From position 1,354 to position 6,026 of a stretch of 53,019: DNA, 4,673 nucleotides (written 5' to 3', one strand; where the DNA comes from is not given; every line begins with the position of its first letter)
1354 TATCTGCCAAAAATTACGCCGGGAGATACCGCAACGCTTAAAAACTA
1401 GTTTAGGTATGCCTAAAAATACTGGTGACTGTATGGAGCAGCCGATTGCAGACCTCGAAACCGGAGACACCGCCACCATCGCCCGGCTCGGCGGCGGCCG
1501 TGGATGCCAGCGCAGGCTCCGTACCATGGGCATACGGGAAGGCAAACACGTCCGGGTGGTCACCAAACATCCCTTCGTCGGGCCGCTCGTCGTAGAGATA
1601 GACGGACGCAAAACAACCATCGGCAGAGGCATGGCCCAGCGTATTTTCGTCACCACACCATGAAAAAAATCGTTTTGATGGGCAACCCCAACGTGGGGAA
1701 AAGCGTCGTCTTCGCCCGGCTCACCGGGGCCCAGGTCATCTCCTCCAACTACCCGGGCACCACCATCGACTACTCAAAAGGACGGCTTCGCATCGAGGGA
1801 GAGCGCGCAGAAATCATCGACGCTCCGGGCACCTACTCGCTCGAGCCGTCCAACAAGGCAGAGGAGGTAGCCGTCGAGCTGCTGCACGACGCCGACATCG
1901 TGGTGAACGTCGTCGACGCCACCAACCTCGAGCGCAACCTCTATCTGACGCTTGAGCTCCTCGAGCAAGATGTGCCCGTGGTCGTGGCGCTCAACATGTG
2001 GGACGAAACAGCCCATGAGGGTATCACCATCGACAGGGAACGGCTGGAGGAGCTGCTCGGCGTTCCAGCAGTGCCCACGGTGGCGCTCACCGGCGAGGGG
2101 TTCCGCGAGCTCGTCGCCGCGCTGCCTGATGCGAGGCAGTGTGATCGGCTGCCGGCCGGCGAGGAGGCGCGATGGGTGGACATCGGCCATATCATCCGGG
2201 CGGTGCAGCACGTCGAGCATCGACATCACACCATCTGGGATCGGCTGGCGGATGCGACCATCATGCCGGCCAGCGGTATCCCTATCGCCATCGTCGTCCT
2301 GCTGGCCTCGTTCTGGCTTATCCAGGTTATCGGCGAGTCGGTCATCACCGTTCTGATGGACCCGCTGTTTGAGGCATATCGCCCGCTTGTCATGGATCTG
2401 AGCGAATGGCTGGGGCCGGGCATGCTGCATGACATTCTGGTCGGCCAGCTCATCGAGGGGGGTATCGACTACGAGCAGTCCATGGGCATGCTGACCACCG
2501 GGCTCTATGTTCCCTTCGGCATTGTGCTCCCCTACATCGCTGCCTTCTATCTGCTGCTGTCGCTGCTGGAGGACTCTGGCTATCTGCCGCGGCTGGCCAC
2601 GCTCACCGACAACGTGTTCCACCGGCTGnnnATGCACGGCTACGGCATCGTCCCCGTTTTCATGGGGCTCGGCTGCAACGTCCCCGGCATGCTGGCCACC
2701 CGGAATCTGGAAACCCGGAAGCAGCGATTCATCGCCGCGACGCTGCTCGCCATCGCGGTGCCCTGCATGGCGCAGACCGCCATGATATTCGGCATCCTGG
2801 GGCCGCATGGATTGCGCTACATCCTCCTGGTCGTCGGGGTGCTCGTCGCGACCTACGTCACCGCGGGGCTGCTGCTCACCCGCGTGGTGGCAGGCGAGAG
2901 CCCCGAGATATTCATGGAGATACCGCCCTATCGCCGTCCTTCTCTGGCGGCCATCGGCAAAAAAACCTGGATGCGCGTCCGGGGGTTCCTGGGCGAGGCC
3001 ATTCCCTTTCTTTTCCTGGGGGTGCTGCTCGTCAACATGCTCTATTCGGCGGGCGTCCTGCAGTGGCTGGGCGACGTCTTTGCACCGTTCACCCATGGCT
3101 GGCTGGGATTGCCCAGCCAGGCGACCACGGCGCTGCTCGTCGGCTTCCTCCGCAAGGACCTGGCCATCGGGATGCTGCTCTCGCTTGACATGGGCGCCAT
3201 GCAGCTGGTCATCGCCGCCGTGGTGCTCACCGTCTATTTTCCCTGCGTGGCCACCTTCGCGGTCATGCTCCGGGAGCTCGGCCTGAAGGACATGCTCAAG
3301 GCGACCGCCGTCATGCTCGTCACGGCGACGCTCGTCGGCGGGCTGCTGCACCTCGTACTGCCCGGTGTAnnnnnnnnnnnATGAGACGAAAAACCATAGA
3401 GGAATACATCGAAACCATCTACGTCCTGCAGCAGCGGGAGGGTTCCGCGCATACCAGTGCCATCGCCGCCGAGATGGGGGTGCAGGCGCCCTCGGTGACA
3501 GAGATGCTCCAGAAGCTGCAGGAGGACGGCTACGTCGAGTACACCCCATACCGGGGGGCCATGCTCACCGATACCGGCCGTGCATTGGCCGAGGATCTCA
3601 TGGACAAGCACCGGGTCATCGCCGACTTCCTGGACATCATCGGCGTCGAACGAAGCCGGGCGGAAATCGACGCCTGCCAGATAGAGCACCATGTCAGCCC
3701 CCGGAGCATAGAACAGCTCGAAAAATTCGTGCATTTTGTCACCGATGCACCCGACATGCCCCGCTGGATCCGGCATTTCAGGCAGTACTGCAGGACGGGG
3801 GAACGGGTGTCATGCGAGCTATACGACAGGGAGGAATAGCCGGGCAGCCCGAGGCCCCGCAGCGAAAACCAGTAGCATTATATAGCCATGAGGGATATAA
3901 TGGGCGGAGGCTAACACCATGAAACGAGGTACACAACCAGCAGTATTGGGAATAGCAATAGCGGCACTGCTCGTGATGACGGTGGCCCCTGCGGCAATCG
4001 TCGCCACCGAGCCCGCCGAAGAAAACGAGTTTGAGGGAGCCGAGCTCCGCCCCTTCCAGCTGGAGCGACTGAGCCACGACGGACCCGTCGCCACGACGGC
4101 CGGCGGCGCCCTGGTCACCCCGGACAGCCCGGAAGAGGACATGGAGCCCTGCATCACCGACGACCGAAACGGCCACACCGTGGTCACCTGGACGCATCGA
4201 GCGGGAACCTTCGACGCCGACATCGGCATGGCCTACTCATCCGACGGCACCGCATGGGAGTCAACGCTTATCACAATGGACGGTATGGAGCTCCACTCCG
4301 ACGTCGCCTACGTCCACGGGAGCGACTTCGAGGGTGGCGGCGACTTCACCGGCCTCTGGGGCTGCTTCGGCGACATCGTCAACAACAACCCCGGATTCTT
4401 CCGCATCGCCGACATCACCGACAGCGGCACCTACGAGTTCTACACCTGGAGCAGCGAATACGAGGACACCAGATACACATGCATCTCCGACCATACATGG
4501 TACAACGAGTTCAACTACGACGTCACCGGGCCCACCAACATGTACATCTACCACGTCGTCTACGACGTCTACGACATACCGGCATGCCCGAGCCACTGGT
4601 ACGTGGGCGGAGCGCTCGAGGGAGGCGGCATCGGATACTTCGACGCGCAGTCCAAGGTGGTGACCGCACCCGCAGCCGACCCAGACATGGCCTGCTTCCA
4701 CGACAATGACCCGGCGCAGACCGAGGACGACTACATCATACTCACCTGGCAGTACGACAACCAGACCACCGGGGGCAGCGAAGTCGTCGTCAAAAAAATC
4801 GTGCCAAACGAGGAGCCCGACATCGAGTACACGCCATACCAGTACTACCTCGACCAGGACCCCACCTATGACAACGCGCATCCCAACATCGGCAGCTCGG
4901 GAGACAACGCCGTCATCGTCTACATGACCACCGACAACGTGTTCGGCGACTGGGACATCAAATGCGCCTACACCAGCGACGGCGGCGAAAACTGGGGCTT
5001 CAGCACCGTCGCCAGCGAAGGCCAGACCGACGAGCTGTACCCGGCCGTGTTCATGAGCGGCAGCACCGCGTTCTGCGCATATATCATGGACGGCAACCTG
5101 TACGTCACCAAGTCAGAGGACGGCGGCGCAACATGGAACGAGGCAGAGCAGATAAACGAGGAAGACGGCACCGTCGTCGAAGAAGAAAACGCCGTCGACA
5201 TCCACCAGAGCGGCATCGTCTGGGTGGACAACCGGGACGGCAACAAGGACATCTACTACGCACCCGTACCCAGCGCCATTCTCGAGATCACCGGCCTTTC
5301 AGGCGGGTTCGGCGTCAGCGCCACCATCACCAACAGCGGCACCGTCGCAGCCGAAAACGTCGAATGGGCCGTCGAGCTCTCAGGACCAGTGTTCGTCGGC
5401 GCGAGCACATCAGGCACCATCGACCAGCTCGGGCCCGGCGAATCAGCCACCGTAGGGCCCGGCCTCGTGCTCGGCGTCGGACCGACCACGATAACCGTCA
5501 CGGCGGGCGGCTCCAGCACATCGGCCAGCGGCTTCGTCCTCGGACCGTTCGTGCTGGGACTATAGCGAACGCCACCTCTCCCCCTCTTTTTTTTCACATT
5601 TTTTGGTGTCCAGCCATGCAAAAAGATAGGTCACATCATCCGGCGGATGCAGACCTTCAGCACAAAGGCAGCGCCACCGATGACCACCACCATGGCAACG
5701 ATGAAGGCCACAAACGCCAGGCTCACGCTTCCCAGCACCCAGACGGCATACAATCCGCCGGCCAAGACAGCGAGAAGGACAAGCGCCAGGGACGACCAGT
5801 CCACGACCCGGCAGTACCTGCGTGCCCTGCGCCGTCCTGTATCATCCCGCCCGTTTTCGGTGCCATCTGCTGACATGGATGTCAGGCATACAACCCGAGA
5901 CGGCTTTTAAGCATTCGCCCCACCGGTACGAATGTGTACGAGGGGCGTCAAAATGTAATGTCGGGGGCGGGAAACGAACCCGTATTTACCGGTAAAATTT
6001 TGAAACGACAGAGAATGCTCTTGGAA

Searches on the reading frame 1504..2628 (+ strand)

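Call 67: search_protein_families(library=pfam, proteins=[window:1504-2628:+], max_evalue=0.0001)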
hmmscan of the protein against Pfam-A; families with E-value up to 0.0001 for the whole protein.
window:1504-2628:+ (375 aa): 5 families
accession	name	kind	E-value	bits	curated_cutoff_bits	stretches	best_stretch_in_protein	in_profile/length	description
PF02421.24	FeoB_N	-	1.4e-52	177.8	27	1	55-206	2-155/156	Ferrous iron transport protein B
PF01926.29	MMR_HSR1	-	1.3e-20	74.1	21.9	1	55-164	1-112/113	50S ribosome-binding GTPase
PF00009.33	GTP_EFTU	-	1.4e-05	25.2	26.5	1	85-207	54-182/188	Elongation factor Tu GTP binding domain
PF07670.19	Gate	-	2.8e-05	25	29.6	1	341-374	4-37/104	Nucleoside recognition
PF09439.16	SRPRB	-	4.4e-05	23.4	25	1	54-155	4-98/178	Signal recognition particle receptor beta subunit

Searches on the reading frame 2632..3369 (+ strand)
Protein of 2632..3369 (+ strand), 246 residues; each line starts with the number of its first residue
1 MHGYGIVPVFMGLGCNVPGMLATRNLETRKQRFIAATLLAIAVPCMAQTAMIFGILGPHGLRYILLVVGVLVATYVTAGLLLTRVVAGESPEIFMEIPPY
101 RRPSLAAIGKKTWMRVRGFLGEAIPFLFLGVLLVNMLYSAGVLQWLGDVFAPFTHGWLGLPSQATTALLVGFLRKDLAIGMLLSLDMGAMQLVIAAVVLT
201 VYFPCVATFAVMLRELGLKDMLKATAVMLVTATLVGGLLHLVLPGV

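Call 67: search_protein_families(library=pfam, proteins=[window:2632-3369:+], max_evalue=0.0001)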
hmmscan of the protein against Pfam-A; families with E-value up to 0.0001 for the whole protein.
window:2632-3369:+ (246 aa): 2 families
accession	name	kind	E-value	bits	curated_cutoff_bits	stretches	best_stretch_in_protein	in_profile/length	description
PF07670.19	Gate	-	6.9e-24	84.7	29.6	2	123-218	4-103/104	Nucleoside recognition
PF07664.17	FeoB_C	-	1.2e-11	44.5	26.6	1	66-115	3-54/54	Ferrous iron transport protein B C terminus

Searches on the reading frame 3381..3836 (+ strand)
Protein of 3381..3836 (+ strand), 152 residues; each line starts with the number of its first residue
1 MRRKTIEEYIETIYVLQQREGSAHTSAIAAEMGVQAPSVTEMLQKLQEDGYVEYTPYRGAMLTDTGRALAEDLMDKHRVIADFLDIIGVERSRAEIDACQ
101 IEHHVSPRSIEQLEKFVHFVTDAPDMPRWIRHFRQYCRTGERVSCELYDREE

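Call 67: search_protein_families(library=pfam, proteins=[window:3381-3836:+], max_evalue=0.0001)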
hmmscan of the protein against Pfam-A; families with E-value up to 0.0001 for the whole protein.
window:3381-3836:+ (152 aa): 5 families
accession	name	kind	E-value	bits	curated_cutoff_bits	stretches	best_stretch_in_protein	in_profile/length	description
PF01325.25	Fe_dep_repress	-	1.5e-21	76.8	26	1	4-60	4-60/60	Iron dependent repressor, N-terminal DNA binding domain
PF02742.21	Fe_dep_repr_C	-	6.2e-19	68.2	27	1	63-125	1-64/70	Iron dependent repressor, metal binding and dimerisation domain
PF12802.13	MarR_2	-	2e-05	25.1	27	1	13-56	11-54/61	MarR family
PF01047.28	MarR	-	7.5e-05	23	24.6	0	20-53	15-48/59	MarR family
PF09339.16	HTH_IclR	-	7.9e-05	22.8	22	0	17-55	13-51/52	IclR helix-turn-helix domain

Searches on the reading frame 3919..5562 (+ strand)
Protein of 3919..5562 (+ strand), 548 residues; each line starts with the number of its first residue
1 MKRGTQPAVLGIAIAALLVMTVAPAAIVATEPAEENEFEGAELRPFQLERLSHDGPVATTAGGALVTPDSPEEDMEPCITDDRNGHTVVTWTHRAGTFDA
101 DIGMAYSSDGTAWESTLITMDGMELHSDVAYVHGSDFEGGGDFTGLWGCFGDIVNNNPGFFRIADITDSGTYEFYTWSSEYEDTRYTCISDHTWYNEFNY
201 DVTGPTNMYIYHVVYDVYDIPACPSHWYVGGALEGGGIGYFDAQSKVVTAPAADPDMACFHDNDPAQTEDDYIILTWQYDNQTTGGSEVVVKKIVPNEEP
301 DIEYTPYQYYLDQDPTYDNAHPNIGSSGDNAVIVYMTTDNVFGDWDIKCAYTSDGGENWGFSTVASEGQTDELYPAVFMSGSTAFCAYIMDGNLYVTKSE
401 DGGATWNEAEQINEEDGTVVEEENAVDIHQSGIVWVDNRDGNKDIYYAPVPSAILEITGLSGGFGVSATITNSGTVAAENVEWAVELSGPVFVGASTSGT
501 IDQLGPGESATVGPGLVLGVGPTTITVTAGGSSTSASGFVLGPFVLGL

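Call 10: search_protein_families(library=pfam, proteins=[window:3919-5562:+], max_evalue=0.01)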
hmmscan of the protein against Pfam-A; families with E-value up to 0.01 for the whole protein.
window:3919-5562:+ (548 aa): 3 families
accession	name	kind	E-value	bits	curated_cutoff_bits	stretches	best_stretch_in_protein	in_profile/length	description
PF13088.12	BNR_2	-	0.00017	21.5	31.4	1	342-416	133-208/277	BNR repeat-like domain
PF02012.26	BNR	-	0.006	16.8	27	0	351-359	2-10/12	BNR/Asp-box repeat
PF07705.17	CARDB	-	0.0075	16.9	22.7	0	466-513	23-66/101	CARDB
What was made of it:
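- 3821..5956 (.): GC-rich, lineage-variable segment between the conserved FeoB/DtxR flank and the islet. It holds the BNR/sialidase-like gene 3919-5565(+) and the small membrane-protein gene 5631-5876(-). It is part of the hot spot, not of the islet. Pfam in call 10.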

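Call 60: find_homologous_proteins(query=window:3919-5562:+, max_evalue=1e-10)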
Query window:3919-5562:+ (548 aa): 189 proteins with E <= 1e-10 among 8000 candidates; the best 120 are listed.
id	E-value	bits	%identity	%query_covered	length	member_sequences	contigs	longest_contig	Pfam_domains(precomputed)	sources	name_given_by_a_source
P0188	0.0e+0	1266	100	100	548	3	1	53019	-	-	-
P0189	1.5e-220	752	60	100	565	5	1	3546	PF07705.18,PF13088.13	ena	-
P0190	9.5e-219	746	60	100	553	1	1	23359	PF13088.13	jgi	-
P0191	1.9e-218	745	59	100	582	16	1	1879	PF13088.13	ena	-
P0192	3.6e-217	741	63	89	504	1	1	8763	PF13088.13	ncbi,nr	ncbi:MAG: sialidase family protein, partial [Candidatus Thermoplasmatota archaeon]|nr:sialidase fami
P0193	8.2e-215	733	59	100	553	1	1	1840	PF07705.18,PF13088.13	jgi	-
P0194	6.7e-214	730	59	100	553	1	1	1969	PF07705.18,PF13088.13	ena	-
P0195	3.7e-209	714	59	98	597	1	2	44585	PF07705.18,PF13088.13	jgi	jgi:hypothetical protein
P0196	9.5e-202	690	56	99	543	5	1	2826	PF13088.13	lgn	-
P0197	4.4e-183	628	59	82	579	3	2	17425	PF13088.13,PF18911.7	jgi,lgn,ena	-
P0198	2.5e-179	616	59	82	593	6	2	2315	PF13088.13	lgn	-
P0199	2.3e-174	599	50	100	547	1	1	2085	-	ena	-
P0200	1.5e-173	597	58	81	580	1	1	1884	PF00801.27,PF13088.13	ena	-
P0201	1.1e-162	561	51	98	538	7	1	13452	PF24793.2,PF24316.2,PF13088.13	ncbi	-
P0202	3.1e-162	559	52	91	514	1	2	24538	-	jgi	jgi:hypothetical protein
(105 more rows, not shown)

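Call 61: find_encoding_contigs(protein=P0190, flank=8000, max_places=2)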
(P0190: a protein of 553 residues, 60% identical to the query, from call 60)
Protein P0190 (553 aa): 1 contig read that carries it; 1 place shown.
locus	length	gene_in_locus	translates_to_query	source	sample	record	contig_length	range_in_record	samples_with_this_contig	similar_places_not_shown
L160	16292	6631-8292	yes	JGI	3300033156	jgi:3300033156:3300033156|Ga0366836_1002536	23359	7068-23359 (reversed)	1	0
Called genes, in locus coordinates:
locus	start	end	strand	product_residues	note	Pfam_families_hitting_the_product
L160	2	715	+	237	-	?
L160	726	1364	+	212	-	PF01813:ATP-synt_D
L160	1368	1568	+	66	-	-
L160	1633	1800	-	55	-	-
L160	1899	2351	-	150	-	PF00334:NDK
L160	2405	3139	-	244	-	PF02517:Rce1-like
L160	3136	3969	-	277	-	PF00561:Abhydrolase_1, PF12697:Abhydrolase_6, PF12146:Hydrolase_4, PF03096:Ndr (weak)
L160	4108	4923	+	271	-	-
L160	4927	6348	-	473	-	PF03215:Rad17 (weak), PF00004:AAA, PF13401:AAA_22 (faint), PF21960:RCF1-5-like_lid, PF25361:AAA_lid_RFC1 (weak)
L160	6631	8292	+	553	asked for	PF13088:BNR_2 (faint)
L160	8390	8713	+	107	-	PF04032:Rpr2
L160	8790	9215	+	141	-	PF01090:Ribosomal_S19e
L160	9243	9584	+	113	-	PF01984:dsDNA_bind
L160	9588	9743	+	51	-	PF00832:Ribosomal_L39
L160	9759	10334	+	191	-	PF01198:Ribosomal_L31e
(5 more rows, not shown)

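Call 62: find_encoding_contigs(protein=P0192, flank=8000, max_places=2)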
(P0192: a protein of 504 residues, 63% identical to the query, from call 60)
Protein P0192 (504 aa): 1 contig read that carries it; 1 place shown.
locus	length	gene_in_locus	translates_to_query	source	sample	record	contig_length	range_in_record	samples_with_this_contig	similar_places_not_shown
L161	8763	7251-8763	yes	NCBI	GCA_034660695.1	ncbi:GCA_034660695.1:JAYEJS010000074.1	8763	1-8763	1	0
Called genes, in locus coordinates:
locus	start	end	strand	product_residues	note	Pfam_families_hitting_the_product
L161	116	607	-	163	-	PF09824:ArsR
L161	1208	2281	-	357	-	PF01168:Ala_racemase_N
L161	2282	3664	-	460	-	PF00291:PALP, PF00583:Acetyltransf_1, PF13673:Acetyltransf_10, PF13508:Acetyltransf_7, PF08445:FR47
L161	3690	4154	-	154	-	-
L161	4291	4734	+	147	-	PF13404:HTH_AsnC-type, PF13412:HTH_24, PF22451:NirdL-like_HTH (weak), PF01037:AsnC_trans_reg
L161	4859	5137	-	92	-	PF00892:EamA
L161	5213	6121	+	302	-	PF00288:GHMP_kinases_N, PF08544:GHMP_kinases_C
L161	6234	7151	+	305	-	PF01134:GIDA (faint), PF01266:DAO (faint), PF03486:HI0933_like (faint), PF07992:Pyr_redox_2, PF12831:FAD_oxidored (faint), PF13450:NAD_binding_8 (faint), PF13738:Pyr_redox_3, PF00070:Pyr_redox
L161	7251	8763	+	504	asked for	PF13088:BNR_2 (weak)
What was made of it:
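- Tried and rejected: The 60%-identity hits are paralogues in other contexts (calls 60-62).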

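Call 85: list_cluster_members(proteins=[P0188, P0001, P0121])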
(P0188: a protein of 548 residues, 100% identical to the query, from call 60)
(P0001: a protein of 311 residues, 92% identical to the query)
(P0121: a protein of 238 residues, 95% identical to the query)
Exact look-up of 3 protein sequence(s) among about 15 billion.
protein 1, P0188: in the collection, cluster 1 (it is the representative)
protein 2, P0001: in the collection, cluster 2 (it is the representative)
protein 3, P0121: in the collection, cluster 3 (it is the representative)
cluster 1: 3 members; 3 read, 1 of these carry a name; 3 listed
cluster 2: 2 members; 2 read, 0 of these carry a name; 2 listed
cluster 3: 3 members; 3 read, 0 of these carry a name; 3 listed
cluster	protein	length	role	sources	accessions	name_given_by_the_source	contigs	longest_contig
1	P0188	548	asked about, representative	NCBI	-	-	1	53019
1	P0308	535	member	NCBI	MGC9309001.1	MAG: hypothetical protein ACP5FL_09550, partial [Thermoplasmatota archaeon]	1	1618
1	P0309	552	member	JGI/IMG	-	-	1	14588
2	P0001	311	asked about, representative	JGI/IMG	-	-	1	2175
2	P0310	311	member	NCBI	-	-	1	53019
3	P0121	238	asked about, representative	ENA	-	-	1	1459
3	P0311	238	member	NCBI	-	-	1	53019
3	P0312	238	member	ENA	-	-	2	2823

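Call 86: find_encoding_contigs(protein=P0309, flank=10000)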
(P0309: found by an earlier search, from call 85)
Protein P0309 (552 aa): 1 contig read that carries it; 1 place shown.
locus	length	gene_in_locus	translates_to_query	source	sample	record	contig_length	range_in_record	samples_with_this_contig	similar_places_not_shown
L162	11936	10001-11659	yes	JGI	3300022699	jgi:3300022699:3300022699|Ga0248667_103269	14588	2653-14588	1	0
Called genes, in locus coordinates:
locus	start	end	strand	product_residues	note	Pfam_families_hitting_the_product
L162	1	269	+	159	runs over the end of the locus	-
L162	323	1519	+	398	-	PF23955:DUF7284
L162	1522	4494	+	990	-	PF23957:DUF7286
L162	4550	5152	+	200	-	PF27849:MAST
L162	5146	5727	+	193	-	PF23993:DUF7311 (weak)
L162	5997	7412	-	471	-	PF01364:Peptidase_C25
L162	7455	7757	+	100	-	PF04023:FeoA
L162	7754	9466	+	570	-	PF01926:MMR_HSR1, PF02421:FeoB_N, PF07670:Gate, PF07664:FeoB_C, PF07670:Gate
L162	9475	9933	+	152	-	PF01325:Fe_dep_repress, PF02742:Fe_dep_repr_C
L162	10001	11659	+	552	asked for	-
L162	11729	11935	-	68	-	?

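Call 88: find_encoding_contigs(protein=P0312, flank=10000)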
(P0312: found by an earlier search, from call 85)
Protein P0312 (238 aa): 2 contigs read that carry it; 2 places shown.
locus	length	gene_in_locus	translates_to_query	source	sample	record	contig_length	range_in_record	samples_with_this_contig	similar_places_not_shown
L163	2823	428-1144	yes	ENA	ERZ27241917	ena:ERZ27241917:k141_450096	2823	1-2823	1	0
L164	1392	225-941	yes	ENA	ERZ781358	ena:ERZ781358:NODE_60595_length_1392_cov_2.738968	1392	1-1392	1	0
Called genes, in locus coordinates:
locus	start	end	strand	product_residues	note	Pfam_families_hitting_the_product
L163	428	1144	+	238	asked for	-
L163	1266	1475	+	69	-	-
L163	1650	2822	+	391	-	?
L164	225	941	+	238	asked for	-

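Call 91: search_protein_families(library=pfam, proteins=[L163:1266-1472:+, L163:1650-2822:+], max_evalue=0.01)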
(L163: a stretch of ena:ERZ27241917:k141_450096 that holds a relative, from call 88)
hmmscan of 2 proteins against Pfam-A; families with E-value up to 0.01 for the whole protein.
L163:1266-1472:+ (69 aa): 0 families

L163:1650-2822:+ (391 aa): 2 families
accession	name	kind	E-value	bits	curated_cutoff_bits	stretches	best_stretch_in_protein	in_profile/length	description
PF01364.23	Peptidase_C25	-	8e-24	85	23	1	218-391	1-144/374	Peptidase family C25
PF08126.16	Propeptide_C25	-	1.6e-07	31.1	22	1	69-219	45-189/205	Propeptide_C25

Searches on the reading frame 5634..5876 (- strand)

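Call 10: search_protein_families(library=pfam, proteins=[window:5634-5876:-], max_evalue=0.01)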
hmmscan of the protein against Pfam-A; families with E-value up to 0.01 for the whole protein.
window:5634-5876:- (81 aa): 1 family
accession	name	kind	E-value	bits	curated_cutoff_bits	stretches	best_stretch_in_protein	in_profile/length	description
PF11982.13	DUF3483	-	0.0031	17.7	31.5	1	22-78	119-177/215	Domain of unknown function (DUF3483)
